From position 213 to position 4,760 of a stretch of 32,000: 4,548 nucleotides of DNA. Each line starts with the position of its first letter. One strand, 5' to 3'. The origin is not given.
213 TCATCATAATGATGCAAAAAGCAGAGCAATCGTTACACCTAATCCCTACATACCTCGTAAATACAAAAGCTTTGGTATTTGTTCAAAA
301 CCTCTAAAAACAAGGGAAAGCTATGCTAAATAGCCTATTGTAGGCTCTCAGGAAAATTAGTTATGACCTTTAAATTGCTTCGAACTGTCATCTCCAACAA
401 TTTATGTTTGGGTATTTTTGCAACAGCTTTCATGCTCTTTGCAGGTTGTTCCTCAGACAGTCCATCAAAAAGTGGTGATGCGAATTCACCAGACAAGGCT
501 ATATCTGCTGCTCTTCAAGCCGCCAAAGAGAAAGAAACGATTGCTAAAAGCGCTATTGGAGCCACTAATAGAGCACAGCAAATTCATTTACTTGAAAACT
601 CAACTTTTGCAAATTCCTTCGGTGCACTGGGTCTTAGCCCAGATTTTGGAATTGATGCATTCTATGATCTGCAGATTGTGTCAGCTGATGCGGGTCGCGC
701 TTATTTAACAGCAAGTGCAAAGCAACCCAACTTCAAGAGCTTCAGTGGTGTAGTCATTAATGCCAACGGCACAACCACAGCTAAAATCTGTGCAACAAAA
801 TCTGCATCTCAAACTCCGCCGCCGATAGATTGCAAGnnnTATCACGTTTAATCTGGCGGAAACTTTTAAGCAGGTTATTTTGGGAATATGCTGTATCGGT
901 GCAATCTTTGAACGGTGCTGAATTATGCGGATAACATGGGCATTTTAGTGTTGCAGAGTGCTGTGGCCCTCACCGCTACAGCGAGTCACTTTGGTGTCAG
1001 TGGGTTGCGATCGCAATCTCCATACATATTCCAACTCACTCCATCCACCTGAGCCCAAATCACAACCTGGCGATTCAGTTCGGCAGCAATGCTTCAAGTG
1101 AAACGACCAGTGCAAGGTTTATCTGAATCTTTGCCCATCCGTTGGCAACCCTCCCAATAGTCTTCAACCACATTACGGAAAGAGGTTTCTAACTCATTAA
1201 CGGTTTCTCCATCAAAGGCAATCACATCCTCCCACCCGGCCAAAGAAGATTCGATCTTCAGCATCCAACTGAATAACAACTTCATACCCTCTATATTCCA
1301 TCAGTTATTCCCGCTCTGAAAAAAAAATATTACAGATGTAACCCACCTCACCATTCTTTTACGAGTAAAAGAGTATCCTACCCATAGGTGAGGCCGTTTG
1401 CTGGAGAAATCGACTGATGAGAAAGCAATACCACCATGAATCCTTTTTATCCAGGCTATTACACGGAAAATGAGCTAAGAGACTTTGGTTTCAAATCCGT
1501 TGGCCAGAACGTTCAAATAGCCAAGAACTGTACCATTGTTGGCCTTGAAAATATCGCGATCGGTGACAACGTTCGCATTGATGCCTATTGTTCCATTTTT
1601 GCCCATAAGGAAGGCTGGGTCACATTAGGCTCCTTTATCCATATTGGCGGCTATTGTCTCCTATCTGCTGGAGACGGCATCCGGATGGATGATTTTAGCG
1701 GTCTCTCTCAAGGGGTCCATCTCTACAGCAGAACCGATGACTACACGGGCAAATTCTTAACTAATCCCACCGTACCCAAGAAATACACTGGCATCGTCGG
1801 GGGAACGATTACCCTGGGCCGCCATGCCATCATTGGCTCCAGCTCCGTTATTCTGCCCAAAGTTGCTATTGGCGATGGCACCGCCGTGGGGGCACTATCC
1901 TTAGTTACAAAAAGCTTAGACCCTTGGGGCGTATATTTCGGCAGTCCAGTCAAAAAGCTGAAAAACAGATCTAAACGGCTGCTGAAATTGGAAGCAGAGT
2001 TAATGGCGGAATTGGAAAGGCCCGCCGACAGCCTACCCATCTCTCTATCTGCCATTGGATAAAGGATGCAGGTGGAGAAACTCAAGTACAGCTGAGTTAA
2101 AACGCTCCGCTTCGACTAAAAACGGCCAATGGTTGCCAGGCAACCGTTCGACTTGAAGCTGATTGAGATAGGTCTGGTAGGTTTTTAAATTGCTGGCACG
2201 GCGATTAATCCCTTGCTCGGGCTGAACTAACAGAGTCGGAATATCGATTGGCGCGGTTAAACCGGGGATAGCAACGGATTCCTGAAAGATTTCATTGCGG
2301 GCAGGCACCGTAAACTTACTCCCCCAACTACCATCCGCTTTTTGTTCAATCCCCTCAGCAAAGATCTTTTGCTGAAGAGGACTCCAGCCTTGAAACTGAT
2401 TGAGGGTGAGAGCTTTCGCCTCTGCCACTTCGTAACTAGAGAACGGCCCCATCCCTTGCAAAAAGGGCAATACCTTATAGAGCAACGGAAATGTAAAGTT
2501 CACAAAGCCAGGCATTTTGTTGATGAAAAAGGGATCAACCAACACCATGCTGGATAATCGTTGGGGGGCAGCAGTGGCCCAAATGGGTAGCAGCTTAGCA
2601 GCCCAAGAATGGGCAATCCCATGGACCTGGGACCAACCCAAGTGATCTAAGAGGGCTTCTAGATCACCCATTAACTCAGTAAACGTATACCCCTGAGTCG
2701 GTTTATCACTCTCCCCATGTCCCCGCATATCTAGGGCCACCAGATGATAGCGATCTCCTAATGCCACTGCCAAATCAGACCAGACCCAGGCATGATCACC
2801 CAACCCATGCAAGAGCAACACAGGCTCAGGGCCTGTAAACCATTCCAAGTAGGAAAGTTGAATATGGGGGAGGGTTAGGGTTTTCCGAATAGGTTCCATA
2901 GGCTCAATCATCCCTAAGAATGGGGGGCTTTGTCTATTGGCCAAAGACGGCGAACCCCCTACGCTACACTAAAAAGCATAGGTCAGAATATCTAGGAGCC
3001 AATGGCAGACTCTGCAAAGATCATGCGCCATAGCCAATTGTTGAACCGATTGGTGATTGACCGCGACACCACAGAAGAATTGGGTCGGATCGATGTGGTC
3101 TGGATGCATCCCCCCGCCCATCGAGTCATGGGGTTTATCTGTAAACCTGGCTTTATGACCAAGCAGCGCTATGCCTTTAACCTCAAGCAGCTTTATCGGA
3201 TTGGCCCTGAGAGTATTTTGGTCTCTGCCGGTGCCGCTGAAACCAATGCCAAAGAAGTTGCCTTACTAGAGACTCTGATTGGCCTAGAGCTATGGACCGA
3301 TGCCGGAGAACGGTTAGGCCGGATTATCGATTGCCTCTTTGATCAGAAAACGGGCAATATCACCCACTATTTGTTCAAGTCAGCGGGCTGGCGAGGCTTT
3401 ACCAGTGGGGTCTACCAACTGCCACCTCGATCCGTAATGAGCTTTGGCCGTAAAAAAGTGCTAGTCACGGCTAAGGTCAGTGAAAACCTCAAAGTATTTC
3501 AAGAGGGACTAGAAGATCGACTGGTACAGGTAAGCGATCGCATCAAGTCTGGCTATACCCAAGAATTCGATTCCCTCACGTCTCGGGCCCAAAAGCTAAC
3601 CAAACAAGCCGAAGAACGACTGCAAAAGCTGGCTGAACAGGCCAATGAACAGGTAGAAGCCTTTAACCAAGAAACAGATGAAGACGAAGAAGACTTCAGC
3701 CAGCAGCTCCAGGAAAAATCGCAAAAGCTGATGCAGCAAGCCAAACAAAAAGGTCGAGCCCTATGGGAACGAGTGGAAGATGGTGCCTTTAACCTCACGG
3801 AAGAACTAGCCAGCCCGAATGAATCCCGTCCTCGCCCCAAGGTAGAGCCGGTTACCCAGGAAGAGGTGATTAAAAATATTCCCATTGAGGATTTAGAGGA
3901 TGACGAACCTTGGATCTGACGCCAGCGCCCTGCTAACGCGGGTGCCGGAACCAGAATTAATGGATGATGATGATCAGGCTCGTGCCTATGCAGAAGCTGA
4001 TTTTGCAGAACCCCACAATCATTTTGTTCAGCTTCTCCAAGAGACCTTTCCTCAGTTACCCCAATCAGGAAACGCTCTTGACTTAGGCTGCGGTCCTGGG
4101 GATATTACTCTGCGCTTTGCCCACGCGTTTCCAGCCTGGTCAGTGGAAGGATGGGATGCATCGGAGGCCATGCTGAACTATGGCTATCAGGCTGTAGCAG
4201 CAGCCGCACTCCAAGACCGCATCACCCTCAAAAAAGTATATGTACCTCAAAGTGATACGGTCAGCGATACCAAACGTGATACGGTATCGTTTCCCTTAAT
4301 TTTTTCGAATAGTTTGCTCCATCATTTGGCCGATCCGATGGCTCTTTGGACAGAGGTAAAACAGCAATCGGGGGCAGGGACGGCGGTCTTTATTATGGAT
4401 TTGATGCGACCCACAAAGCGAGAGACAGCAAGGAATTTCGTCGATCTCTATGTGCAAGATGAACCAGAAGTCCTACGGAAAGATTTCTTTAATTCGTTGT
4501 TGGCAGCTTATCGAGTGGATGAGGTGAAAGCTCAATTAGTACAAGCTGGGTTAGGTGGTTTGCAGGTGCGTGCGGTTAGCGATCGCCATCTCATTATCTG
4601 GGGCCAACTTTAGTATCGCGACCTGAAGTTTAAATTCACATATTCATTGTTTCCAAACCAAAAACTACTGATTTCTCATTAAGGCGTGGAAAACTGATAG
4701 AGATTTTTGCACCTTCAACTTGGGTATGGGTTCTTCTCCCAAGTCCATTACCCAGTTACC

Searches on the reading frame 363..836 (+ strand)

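Call 58: search_protein_families(library=pfam, proteins=[window:363-836:+], max_evalue=0.001)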
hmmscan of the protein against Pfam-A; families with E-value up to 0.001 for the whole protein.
window:363-836:+ (158 aa): 1 family
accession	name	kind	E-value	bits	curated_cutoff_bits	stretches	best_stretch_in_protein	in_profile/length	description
PF16734.10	Pilin_GH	-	7.8e-15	55.7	28.9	1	60-153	3-100/114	Type IV pilin-like G and H, putative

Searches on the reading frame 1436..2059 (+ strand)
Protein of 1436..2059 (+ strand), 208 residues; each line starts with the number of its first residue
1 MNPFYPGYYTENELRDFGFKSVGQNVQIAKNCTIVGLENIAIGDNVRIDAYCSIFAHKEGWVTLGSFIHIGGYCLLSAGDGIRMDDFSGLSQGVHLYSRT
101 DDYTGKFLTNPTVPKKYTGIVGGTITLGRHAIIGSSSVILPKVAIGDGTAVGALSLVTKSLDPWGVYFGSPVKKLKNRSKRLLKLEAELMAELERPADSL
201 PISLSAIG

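Call 58: search_protein_families(library=pfam, proteins=[window:1436-2059:+], max_evalue=0.001)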
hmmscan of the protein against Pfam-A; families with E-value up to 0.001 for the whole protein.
window:1436-2059:+ (208 aa): 2 families
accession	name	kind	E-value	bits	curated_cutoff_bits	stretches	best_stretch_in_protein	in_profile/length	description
PF00132.30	Hexapep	-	1.5e-10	40.8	27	1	125-158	2-35/36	Bacterial transferase hexapeptide (six repeats)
PF25084.1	LbH_EIF2B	-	0.0001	22.7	54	0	22-54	41-70/105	EIF2B subunit epsilon LbH domain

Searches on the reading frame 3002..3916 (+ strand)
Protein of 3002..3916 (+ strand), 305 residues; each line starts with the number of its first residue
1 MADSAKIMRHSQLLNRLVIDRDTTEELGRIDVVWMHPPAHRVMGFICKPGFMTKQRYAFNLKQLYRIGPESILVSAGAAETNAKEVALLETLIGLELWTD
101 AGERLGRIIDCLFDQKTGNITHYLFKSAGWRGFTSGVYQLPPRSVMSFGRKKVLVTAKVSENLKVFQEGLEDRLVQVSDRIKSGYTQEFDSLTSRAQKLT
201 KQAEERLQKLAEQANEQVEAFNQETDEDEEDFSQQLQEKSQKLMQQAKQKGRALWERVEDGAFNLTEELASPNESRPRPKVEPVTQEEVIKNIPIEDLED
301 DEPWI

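Call 58: search_protein_families(library=pfam, proteins=[window:3002-3916:+], max_evalue=0.001)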
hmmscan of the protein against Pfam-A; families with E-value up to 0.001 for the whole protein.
window:3002-3916:+ (305 aa): 2 families
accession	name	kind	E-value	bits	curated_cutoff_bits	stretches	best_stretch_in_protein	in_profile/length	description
PF05239.21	PRC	-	5.4e-13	49.2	21.2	2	89-157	6-73/78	PRC-barrel domain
PF01442.23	Apolipoprotein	-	1.1e-05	25.7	90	1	158-248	92-186/190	Apolipoprotein A1/A4/E domain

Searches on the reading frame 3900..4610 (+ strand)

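Call 58: search_protein_families(library=pfam, proteins=[window:3900-4610:+], max_evalue=0.001)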
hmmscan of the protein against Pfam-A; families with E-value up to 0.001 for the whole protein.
window:3900-4610:+ (237 aa): 7 families
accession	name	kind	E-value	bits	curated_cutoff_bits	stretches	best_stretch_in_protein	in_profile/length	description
PF13649.12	Methyltransf_25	-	1.4e-10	42.1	27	1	60-152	2-88/97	Methyltransferase domain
PF08242.18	Methyltransf_12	-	4.3e-10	40.6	30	1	60-154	1-89/98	Methyltransferase domain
PF13489.12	Methyltransf_23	-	1.4e-09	38.3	27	1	44-174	11-125/164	Methyltransferase domain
PF13847.12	Methyltransf_31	-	1.1e-07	32.1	27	1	58-167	6-111/145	Methyltransferase domain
PF08241.18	Methyltransf_11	-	1.2e-07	32.7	21.2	1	60-155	1-85/95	Methyltransferase domain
PF05175.20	MTS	-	3e-06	27.4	23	1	44-125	21-95/170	Methyltransferase small domain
PF01209.24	Ubie_methyltran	-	0.00062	19.6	20.1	1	57-107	49-99/233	ubiE/COQ5 methyltransferase family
